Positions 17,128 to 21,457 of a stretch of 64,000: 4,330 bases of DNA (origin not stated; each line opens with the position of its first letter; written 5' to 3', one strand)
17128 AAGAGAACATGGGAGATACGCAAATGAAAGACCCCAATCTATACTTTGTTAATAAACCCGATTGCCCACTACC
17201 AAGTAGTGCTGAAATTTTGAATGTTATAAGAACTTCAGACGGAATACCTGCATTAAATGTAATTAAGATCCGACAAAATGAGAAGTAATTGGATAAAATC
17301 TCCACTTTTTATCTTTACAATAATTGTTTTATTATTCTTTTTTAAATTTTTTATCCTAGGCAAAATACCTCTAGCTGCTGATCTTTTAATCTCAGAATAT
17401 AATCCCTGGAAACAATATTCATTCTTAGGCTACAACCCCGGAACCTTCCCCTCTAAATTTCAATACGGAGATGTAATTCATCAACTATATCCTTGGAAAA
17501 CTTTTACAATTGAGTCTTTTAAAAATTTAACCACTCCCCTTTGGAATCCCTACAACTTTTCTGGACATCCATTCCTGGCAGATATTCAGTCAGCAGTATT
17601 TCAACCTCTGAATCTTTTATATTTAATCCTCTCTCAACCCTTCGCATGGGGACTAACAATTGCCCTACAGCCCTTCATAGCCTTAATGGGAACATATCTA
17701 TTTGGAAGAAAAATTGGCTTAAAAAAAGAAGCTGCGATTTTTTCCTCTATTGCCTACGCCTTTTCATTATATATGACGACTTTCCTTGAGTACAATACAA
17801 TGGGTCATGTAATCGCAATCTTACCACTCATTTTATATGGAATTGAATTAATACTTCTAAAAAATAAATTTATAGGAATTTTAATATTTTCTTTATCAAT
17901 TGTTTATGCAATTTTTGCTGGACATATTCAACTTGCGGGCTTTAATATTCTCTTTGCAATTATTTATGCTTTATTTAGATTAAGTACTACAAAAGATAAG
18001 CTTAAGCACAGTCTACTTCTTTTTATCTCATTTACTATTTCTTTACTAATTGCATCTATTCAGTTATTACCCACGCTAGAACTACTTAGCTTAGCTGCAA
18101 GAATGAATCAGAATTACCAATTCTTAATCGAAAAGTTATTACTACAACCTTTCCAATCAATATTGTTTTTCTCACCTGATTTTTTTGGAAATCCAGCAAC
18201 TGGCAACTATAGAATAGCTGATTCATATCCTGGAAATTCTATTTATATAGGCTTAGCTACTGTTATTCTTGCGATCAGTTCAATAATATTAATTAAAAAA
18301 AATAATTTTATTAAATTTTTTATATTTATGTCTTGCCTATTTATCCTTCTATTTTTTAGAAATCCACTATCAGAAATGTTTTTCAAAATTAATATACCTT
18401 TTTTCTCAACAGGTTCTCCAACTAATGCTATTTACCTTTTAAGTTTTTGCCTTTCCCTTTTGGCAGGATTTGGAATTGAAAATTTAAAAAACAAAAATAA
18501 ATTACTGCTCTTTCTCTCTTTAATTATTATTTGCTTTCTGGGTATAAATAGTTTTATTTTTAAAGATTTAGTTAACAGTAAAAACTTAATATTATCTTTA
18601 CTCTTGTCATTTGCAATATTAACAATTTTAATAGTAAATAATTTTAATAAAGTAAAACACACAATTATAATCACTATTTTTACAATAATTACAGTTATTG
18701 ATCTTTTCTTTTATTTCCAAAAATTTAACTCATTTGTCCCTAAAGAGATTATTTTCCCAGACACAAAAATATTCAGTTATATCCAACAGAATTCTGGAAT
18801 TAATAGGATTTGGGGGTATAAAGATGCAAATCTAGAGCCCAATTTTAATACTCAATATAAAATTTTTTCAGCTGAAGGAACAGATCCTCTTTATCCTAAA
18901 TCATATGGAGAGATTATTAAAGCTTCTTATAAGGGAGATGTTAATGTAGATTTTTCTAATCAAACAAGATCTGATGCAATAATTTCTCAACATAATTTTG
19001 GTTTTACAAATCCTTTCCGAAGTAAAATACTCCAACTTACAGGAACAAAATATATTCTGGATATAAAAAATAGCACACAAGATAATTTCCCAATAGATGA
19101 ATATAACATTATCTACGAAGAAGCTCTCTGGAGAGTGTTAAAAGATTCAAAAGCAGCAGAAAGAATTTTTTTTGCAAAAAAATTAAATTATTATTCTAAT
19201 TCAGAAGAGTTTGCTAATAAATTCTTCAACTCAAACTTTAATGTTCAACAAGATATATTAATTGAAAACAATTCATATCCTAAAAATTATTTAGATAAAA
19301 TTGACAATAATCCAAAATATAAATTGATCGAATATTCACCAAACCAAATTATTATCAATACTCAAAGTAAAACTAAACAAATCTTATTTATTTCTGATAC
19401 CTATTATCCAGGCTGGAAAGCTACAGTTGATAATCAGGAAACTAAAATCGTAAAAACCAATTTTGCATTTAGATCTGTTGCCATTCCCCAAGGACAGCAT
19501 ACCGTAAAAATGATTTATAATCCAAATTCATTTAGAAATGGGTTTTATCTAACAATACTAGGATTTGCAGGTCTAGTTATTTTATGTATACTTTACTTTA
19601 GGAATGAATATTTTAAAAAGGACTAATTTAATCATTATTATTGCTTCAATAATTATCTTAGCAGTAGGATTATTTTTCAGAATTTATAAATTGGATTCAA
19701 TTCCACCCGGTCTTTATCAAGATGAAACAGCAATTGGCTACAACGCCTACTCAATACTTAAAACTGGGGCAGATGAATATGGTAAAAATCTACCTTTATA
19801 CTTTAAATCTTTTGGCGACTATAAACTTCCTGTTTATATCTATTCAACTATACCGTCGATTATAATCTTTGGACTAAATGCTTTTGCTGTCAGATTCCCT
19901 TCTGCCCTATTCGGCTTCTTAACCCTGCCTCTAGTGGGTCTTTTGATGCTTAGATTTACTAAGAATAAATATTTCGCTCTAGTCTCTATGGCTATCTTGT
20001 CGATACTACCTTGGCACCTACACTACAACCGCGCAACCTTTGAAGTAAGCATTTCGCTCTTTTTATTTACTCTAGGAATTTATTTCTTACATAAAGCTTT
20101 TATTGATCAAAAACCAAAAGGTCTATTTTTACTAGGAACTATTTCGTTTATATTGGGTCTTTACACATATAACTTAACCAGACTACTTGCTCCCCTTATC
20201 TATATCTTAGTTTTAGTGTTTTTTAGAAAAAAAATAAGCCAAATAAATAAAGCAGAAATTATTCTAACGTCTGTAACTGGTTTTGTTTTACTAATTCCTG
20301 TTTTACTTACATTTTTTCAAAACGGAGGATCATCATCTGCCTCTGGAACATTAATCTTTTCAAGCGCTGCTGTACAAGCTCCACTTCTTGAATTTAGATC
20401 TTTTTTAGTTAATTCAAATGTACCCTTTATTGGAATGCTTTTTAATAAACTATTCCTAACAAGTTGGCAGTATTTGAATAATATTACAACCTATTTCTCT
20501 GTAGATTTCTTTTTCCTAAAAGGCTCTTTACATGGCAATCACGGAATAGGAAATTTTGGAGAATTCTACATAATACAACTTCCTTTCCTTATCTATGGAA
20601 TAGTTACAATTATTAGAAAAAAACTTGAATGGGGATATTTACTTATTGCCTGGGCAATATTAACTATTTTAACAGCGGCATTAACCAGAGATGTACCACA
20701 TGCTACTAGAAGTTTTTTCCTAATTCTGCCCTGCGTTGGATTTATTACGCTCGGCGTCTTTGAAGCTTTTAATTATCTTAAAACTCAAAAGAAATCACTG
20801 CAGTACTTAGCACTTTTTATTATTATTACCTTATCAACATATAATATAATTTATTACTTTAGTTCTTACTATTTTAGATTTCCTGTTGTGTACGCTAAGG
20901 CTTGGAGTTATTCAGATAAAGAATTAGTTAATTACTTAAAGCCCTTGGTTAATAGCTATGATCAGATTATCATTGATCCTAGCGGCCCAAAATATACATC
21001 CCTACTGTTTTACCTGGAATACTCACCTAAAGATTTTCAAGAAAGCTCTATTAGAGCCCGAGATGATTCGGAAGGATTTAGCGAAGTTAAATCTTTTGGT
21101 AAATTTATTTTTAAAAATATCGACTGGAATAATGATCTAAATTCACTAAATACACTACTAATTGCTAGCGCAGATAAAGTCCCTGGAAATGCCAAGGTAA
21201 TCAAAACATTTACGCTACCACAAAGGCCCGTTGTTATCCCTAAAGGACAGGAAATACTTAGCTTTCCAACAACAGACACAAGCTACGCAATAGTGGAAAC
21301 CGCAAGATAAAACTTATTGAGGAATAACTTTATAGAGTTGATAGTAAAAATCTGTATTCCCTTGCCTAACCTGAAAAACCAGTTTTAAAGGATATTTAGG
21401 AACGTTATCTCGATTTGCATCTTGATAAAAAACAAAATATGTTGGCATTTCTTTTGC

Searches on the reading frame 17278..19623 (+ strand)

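Call 42: search_protein_families(library=pfam, proteins=[window:17278-19623:+], max_evalue=0.00001)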
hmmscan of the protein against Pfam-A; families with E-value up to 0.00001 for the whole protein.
window:17278-19623:+ (782 aa): 1 family
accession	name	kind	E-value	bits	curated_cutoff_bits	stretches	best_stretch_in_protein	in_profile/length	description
PF09586.16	YfhO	-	8.6e-26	91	28.5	2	680-759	755-835/835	Bacterial membrane protein YfhO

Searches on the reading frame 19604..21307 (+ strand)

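Call 42: search_protein_families(library=pfam, proteins=[window:19604-21307:+], max_evalue=0.00001)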
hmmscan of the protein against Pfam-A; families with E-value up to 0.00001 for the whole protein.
window:19604-21307:+ (568 aa): 2 families
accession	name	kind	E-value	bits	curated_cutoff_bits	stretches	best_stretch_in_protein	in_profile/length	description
PF02366.24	PMT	-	5.2e-09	36.5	22.7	1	17-239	2-236/245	Dolichyl-phosphate-mannose-protein mannosyltransferase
PF13231.12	PMT_2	-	9.1e-07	29.7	26.1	1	85-234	13-158/160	Dolichyl-phosphate-mannose-protein mannosyltransferase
